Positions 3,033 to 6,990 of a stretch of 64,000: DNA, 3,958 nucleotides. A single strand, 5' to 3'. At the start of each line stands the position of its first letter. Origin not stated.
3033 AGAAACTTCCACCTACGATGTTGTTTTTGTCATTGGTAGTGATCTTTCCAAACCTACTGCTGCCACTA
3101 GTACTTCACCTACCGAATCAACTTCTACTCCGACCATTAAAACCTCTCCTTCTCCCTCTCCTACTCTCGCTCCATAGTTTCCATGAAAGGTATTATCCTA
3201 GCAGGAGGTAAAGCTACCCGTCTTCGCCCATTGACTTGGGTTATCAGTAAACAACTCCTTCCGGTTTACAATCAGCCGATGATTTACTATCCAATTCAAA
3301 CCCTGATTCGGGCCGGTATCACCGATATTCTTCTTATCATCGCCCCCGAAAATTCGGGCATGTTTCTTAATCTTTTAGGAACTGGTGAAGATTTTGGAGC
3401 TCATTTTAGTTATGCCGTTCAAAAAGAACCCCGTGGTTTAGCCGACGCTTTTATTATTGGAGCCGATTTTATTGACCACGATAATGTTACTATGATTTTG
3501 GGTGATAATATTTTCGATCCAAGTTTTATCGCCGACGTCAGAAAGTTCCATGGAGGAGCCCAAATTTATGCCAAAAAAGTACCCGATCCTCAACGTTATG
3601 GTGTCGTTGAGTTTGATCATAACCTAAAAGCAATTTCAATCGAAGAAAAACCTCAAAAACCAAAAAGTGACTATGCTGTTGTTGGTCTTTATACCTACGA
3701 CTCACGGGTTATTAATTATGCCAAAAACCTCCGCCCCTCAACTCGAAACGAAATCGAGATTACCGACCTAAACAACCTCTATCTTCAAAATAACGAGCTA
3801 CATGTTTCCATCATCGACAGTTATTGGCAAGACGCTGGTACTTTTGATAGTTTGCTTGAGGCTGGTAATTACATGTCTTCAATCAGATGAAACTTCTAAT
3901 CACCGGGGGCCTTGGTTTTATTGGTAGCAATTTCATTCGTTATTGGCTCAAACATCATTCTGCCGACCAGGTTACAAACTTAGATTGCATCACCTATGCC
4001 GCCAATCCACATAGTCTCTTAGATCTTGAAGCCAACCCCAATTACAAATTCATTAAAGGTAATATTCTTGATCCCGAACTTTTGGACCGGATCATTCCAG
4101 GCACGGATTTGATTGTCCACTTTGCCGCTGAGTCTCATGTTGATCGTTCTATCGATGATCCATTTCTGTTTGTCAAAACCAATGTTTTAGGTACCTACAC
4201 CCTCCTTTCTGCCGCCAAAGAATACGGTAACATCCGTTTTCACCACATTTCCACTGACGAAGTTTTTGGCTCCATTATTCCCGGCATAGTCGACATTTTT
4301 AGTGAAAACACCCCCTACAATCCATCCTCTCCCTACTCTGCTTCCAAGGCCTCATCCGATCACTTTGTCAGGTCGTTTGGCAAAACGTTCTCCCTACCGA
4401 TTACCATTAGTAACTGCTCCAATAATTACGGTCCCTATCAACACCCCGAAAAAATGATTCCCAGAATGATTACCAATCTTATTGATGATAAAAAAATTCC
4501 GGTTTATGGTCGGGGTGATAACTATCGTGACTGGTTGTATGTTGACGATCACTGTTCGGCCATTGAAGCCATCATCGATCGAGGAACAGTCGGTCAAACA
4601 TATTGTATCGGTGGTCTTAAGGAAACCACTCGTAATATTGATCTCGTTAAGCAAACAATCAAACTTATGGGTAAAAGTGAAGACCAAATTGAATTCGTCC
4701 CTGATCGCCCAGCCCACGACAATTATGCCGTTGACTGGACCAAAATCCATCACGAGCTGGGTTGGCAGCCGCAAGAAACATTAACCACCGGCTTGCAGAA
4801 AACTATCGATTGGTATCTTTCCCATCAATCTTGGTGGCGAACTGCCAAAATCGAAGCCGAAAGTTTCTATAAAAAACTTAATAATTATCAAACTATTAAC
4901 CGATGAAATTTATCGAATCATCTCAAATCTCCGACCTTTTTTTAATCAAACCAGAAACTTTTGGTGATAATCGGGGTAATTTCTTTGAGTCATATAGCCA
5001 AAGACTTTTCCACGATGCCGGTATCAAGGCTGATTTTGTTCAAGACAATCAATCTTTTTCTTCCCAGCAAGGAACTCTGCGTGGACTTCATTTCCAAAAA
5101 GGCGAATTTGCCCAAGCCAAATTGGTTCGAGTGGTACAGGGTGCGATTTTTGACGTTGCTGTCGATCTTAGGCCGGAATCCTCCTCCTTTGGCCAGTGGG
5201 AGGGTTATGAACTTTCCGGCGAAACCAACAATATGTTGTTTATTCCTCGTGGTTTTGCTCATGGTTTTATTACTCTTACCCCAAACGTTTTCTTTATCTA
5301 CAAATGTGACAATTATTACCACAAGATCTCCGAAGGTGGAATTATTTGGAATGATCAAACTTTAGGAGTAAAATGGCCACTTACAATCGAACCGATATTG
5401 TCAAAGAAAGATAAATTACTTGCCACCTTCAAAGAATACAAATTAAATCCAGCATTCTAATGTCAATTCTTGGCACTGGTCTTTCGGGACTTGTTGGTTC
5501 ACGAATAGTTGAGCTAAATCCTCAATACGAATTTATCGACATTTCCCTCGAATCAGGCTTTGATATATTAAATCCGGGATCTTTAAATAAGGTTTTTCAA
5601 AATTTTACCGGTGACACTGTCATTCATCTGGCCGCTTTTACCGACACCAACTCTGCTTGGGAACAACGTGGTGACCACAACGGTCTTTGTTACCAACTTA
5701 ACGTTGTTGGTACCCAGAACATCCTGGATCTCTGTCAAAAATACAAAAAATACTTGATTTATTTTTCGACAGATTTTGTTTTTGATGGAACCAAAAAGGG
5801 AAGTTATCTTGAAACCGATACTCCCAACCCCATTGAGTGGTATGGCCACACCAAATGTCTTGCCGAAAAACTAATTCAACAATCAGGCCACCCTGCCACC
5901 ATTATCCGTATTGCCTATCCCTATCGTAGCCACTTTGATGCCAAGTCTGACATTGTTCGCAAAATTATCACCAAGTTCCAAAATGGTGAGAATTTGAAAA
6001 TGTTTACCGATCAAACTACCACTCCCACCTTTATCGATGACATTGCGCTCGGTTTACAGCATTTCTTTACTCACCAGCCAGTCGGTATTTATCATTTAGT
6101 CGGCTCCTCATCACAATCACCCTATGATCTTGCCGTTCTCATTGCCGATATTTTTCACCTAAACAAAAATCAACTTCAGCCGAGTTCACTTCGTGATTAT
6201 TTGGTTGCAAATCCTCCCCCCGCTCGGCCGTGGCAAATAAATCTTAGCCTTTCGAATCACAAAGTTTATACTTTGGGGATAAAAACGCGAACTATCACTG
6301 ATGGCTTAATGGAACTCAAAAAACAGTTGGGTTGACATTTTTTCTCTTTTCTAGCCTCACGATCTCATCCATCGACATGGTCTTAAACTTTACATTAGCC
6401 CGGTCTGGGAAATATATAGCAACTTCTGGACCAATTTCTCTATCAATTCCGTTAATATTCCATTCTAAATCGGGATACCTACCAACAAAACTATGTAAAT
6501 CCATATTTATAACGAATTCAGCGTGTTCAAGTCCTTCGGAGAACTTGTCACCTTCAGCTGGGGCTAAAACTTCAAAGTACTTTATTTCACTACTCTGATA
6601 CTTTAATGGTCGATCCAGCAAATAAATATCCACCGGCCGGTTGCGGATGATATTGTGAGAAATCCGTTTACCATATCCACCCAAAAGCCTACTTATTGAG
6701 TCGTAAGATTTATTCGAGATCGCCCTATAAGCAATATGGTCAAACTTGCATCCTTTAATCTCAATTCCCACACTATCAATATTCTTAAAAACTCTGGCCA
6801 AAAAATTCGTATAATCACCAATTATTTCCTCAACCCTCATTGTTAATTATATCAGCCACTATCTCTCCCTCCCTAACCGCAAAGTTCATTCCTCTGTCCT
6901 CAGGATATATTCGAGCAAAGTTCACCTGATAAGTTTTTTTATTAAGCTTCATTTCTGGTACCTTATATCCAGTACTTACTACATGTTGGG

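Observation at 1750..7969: dTDP-rhamnose pathway and cell-envelope genes inserted into the str operon between rpsG and fusA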

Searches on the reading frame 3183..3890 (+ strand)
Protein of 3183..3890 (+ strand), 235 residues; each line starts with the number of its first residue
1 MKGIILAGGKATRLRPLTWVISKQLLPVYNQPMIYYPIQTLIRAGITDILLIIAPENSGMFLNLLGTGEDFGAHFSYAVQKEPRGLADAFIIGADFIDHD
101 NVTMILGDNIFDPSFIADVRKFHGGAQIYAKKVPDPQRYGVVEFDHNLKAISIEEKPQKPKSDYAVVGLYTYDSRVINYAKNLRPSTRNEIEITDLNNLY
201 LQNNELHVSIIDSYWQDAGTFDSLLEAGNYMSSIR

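Call 3: search_protein_families(library=pfam, proteins=[window:3183-3890:+], max_evalue=0.01)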
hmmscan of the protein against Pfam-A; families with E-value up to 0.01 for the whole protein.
window:3183-3890:+ (235 aa): 2 families
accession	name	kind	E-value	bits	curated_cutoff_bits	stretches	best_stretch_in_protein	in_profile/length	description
PF00483.29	NTP_transferase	-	8.3e-63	212.6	21.2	1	2-229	1-240/245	Nucleotidyl transferase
PF12804.13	NTP_transf_3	-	2.6e-08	34.7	27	1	3-121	1-109/160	MobA-like NTP transferase domain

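Call 4: search_protein_families(library=ncbifam, proteins=[window:3183-3890:+], max_evalue=0.01)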
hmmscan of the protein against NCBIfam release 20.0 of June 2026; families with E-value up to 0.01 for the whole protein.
window:3183-3890:+ (235 aa): 31 families (the best 25 are shown)
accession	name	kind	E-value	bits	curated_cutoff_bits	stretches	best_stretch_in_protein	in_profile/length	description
TIGR01207.1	rmlA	equivalog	4.1e-92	308.3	360.65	1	2-234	1-239/286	glucose-1-phosphate thymidylyltransferase RfbA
NF012024.0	PRK15480.1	equivalog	4.7e-81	272.1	588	1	2-234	5-243/292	glucose-1-phosphate thymidylyltransferase RfbA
TIGR01208.1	rmlA_long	equivalog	1.1e-61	208.7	320.25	1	2-229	1-232/353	glucose-1-phosphate thymidylyltransferase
TIGR03992.1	Arch_glmU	subfamily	4.4e-46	157.5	292.1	1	1-230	1-226/393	bifunctional sugar-1-phosphate nucleotidylyltransferase/acetyltransferase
NF041173.1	Sug_nt_acttase_Thmprot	equivalog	2.8e-31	108.8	600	1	1-227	1-223/405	bifunctional sugar-1-phosphate nucleotidylyltransferase/acetyltransferase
NF041313.1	UDPGP_AglF_Halo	equivalog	1.6e-29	103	400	1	1-205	1-207/234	UTP--glucose-1-phosphate uridylyltransferase AglF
NF052502.1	man1P_GTase_Rv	exception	9e-26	90.5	440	1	3-226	3-225/352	mannose-1-phosphate guanylyltransferase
TIGR01099.1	galU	equivalog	3.1e-24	86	326.8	2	73-226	94-260/261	UTP--glucose-1-phosphate uridylyltransferase GalU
NF045761.1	NAMPUrTaseMurU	equivalog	9.3e-18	64.9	250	1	1-227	1-223/226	N-acetylmuramate alpha-1-phosphate uridylyltransferase MurU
NF003670.0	PRK05293.1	equivalog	2e-14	53.4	470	1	3-227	7-254/382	glucose-1-phosphate adenylyltransferase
NF009928.0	PRK13389.1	equivalog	4.8e-13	48.9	548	2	2-54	10-62/302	UTP--glucose-1-phosphate uridylyltransferase GalU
NF049965.1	GlMnHpPGnyltfHddC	equivalog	9.2e-13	48.3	300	1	1-179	1-174/221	D-glycero-D-manno-heptose 1-phosphate guanosyltransferase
TIGR02091.1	glgC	equivalog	2.4e-12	46.6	424.9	1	100-227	114-255/364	glucose-1-phosphate adenylyltransferase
NF007516.0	PRK10122.1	equivalog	6.4e-10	38.7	534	1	2-53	5-56/297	UTP--glucose-1-phosphate uridylyltransferase GalF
NF041135.1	IPPtranDIPPsyn_Thcocales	equivalog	5e-09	35.6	580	1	1-228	1-214/419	bifunctional L-myo-inositol-1-phosphate cytidylyltransferase/CDP-L-myo-inositol myo-inositolphosphotransferase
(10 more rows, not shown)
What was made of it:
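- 3183..3890 (+): rmlA, glucose-1-phosphate thymidylyltransferase. A short 235-aa form. TIGR01207 scores 308 bits, below its 360.65 cut-off, and aligns to 1-239 of 286 positions (calls 3, 4).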

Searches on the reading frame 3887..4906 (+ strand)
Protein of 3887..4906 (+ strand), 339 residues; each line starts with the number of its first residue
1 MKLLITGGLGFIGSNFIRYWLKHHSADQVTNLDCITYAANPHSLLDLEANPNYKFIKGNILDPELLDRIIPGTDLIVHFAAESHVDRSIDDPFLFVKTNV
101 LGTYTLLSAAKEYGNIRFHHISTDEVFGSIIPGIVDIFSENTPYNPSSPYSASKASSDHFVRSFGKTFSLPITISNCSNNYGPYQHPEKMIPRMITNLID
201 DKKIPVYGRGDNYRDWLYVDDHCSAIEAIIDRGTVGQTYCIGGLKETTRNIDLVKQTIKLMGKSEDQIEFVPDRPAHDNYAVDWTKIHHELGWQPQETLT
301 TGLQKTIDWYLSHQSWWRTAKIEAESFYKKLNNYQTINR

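Call 3: search_protein_families(library=pfam, proteins=[window:3887-4906:+], max_evalue=0.01)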
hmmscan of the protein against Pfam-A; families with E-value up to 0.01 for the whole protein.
window:3887-4906:+ (339 aa): 7 families
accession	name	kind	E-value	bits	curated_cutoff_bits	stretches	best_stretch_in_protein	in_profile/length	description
PF16363.11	GDP_Man_Dehyd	-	1.6e-75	255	27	1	4-306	1-332/332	GDP-mannose 4,6 dehydratase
PF01370.27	Epimerase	-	1.5e-57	195.2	20.9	1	4-242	2-240/240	NAD dependent epimerase/dehydratase family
PF01073.25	3Beta_HSD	-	6e-18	65.3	22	1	4-242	1-249/280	3-beta hydroxysteroid dehydrogenase/isomerase family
PF07993.18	NAD_binding_4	-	1.6e-14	54.2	20.1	1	5-182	1-209/258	Male sterility protein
PF04321.23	RmlD_sub_bind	-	3.7e-12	46.4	27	1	1-168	1-143/287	RmlD substrate binding domain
PF02719.21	Polysacc_synt_2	-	5e-12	46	20.2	1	3-126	1-131/293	Polysaccharide biosynthesis protein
PF13460.12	NAD_binding_10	-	2.7e-05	24.5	27.2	1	8-162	2-132/184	NAD(P)H-binding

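Call 4: search_protein_families(library=ncbifam, proteins=[window:3887-4906:+], max_evalue=0.01)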
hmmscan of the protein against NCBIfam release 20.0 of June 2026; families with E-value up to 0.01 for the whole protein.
window:3887-4906:+ (339 aa): 25 families
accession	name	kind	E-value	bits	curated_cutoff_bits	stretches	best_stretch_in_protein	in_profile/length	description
TIGR01181.1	dTDP_gluc_dehyt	equivalog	1.7e-134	448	365.1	1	2-319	1-320/321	dTDP-glucose 4,6-dehydratase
NF007490.0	PRK10084.1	subfamily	7.9e-108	360.7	649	1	1-324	1-348/361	dTDP-glucose 4,6-dehydratase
NF007582.0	PRK10217.1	equivalog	6.3e-103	344.6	698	1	2-320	3-341/355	dTDP-glucose 4,6-dehydratase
TIGR04180.1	EDH_00030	hypoth_equivalog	9.7e-40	136.5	475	1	4-296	2-295/297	NAD-dependent 4,6-dehydratase LegB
TIGR01179.1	galE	equivalog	5.8e-26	91.1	262.3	1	2-314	1-329/332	UDP-glucose 4-epimerase GalE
TIGR02622.1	CDP_4_6_dhtase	equivalog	1.7e-23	83.3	278.45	1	2-313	6-333/352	CDP-glucose 4,6-dehydratase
TIGR03466.1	HpnA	hypoth_equivalog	2e-18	66.4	367.65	1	1-249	1-236/327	hopanoid-associated sugar epimerase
TIGR02197.1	heptose_epim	equivalog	4.2e-18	65.6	274.6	1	3-311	1-314/316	ADP-glyceromanno-heptose 6-epimerase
NF007956.0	PRK10675.1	subfamily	2e-16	60.1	394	1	1-161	1-160/338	UDP-glucose 4-epimerase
NF011728.1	PRK15181.1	equivalog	8.6e-16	57.9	760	1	3-315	18-342/348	Vi polysaccharide biosynthesis UDP-N-acetylglucosaminuronic acid C-4 epimerase TviC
TIGR01472.1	gmd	equivalog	5.8e-15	55.3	415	1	56-263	59-270/342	GDP-mannose 4,6-dehydratase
NF043036.1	ErythonDh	equivalog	3.9e-14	52.6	325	1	1-164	1-163/321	D-erythronate dehydrogenase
NF042422.1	oxyalk_red_OleD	equivalog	9.9e-12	44.9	580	1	1-237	1-222/329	2-alkyl-3-oxoalkanoate reductase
NF052578.1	StrlDmthSdmBMthl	equivalog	1.4e-11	44.7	600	1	1-251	1-237/328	sterol demethylase protein SdmB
TIGR01214.1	rmlD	equivalog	1.8e-11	43.7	224.05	1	2-168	1-142/285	dTDP-4-dehydrorhamnose reductase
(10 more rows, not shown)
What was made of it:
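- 3887..4906 (+): rmlB, dTDP-glucose 4,6-dehydratase. TIGR01181, 448 bits against a cut-off of 365.1 (call 4).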

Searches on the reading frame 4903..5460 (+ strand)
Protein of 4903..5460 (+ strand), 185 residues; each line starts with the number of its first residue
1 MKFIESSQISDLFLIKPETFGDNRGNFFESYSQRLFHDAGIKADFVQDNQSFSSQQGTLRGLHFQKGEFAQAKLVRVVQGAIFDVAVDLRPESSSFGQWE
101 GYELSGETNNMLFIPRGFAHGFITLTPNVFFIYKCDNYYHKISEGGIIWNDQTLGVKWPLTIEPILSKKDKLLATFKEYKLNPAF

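Call 3: search_protein_families(library=pfam, proteins=[window:4903-5460:+], max_evalue=0.01)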
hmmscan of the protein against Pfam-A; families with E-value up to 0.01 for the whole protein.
window:4903-5460:+ (185 aa): 1 family
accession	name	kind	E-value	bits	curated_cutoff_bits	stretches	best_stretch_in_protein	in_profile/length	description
PF00908.23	dTDP_sugar_isom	-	2.2e-68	229.7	27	1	8-178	3-168/168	dTDP-4-dehydrorhamnose 3,5-epimerase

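Call 4: search_protein_families(library=ncbifam, proteins=[window:4903-5460:+], max_evalue=0.01)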
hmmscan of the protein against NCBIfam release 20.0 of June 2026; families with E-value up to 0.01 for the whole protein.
window:4903-5460:+ (185 aa): 1 family
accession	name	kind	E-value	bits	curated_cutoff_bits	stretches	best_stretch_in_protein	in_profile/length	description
TIGR01221.1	rmlC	equivalog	3.6e-67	225.6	155.75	1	7-178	5-174/176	dTDP-4-dehydrorhamnose 3,5-epimerase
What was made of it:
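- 4903..5460 (+): rmlC, dTDP-4-dehydrorhamnose 3,5-epimerase. TIGR01221, 225.6 bits against a cut-off of 155.75 (call 4).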

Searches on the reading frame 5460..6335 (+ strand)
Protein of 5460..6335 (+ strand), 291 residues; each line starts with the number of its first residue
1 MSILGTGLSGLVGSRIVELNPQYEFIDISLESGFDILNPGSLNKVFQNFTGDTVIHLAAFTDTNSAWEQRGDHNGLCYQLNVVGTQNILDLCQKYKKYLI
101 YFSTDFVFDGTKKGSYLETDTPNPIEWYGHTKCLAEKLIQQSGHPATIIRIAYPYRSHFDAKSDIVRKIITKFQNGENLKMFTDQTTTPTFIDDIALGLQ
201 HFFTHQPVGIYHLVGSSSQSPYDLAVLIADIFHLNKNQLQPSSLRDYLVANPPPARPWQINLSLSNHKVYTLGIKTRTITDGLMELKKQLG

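Call 3: search_protein_families(library=pfam, proteins=[window:5460-6335:+], max_evalue=0.01)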
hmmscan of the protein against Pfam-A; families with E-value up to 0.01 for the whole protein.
window:5460-6335:+ (291 aa): 6 families
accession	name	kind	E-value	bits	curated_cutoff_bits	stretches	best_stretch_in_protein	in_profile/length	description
PF04321.23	RmlD_sub_bind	-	1.3e-50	172.6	27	1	1-285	1-280/287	RmlD substrate binding domain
PF01370.27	Epimerase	-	5.9e-18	65.6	20.9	1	6-205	4-227/240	NAD dependent epimerase/dehydratase family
PF16363.11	GDP_Man_Dehyd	-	8.8e-11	42.3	27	1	34-148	59-173/332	GDP-mannose 4,6 dehydratase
PF07993.18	NAD_binding_4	-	2e-10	40.7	20.1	1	52-153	90-206/258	Male sterility protein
PF01073.25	3Beta_HSD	-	1.5e-09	37.8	22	1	35-142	53-160/280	3-beta hydroxysteroid dehydrogenase/isomerase family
PF02719.21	Polysacc_synt_2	-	2.4e-06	27.4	20.2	1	35-143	62-153/293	Polysaccharide biosynthesis protein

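Call 4: search_protein_families(library=ncbifam, proteins=[window:5460-6335:+], max_evalue=0.01)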
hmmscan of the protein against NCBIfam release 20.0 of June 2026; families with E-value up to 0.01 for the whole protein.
window:5460-6335:+ (291 aa): 15 families
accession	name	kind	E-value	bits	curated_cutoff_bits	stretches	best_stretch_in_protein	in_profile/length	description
TIGR01214.1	rmlD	equivalog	2.5e-49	167.9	224.05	1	3-255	2-254/285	dTDP-4-dehydrorhamnose reductase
NF007440.0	PRK09987.1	equivalog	2e-17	63.4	308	1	2-230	2-232/299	dTDP-4-dehydrorhamnose reductase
TIGR01179.1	galE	equivalog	1e-11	44.3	262.3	1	35-142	55-159/332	UDP-glucose 4-epimerase GalE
TIGR02197.1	heptose_epim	equivalog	1e-10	41.3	274.6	1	35-232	48-260/316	ADP-glyceromanno-heptose 6-epimerase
TIGR01181.1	dTDP_gluc_dehyt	equivalog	5.9e-10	38.7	365.1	1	33-234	57-263/321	dTDP-glucose 4,6-dehydratase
TIGR01746.1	Thioester-redct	subfamily_domain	1.1e-06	28.2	213.35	1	79-151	110-192/371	thioester reductase domain-containing protein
NF042423.1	oxyalk_red_Shew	equivalog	1.7e-06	27.4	580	1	28-176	51-193/331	2-alkyl-3-oxoalkanoate reductase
TIGR02622.1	CDP_4_6_dhtase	equivalog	5.1e-06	25.8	278.45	1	35-140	62-166/352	CDP-glucose 4,6-dehydratase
NF043036.1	ErythonDh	equivalog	1.4e-05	24.5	325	1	34-140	59-161/321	D-erythronate dehydrogenase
NF007956.0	PRK10675.1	subfamily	0.00018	20.8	394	1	35-141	58-162/338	UDP-glucose 4-epimerase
TIGR03466.1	HpnA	hypoth_equivalog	0.00097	18.1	367.65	1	52-234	66-248/327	hopanoid-associated sugar epimerase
NF007582.0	PRK10217.1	equivalog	0.0014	17.8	698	1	34-99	58-119/355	dTDP-glucose 4,6-dehydratase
NF007490.0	PRK10084.1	subfamily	0.0016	17.5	649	1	34-99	57-118/361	dTDP-glucose 4,6-dehydratase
NF042422.1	oxyalk_red_OleD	equivalog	0.0018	17.7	580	1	52-197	64-209/329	2-alkyl-3-oxoalkanoate reductase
NF047350.1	aureusi_NRPS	equivalog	0.0025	14.7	2500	1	43-105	2101-2156/2373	aureusimine non-ribosomal peptide synthetase AusA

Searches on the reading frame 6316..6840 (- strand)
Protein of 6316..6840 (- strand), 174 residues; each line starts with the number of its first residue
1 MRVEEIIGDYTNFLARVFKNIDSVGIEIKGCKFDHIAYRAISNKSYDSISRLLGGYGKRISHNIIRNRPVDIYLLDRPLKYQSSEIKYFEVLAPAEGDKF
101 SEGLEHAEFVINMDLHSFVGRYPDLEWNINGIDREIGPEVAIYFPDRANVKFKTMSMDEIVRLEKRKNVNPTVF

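Call 3: search_protein_families(library=pfam, proteins=[window:6316-6840:-], max_evalue=0.01)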
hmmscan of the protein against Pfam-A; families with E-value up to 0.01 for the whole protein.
window:6316-6840:- (174 aa): 1 family
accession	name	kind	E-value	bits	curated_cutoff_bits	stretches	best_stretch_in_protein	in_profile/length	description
PF06185.18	YecM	-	6.1e-22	78.6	25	1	4-121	3-120/180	YecM protein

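Call 4: search_protein_families(library=ncbifam, proteins=[window:6316-6840:-], max_evalue=0.01)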
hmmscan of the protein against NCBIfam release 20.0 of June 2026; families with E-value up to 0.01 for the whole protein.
window:6316-6840:- (174 aa): 6 families
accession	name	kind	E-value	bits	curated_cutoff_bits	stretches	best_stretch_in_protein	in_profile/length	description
NF008683.0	PRK11700.1-6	equivalog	1.9e-15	57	237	1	1-117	9-125/196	VOC family protein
NF008681.0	PRK11700.1-4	equivalog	1.2e-10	41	231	1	3-118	10-125/188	VOC family protein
NF008682.0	PRK11700.1-5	equivalog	2e-10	40.3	333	1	4-116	11-123/189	VOC family protein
NF008680.0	PRK11700.1-3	equivalog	2.6e-10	40.3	201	1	4-117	15-128/196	VOC family protein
NF008678.0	PRK11700.1-1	equivalog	2.3e-09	36.9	370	1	5-117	12-124/188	VOC family protein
NF008679.0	PRK11700.1-2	equivalog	0.00025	20.8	391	1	6-121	13-128/191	VOC family protein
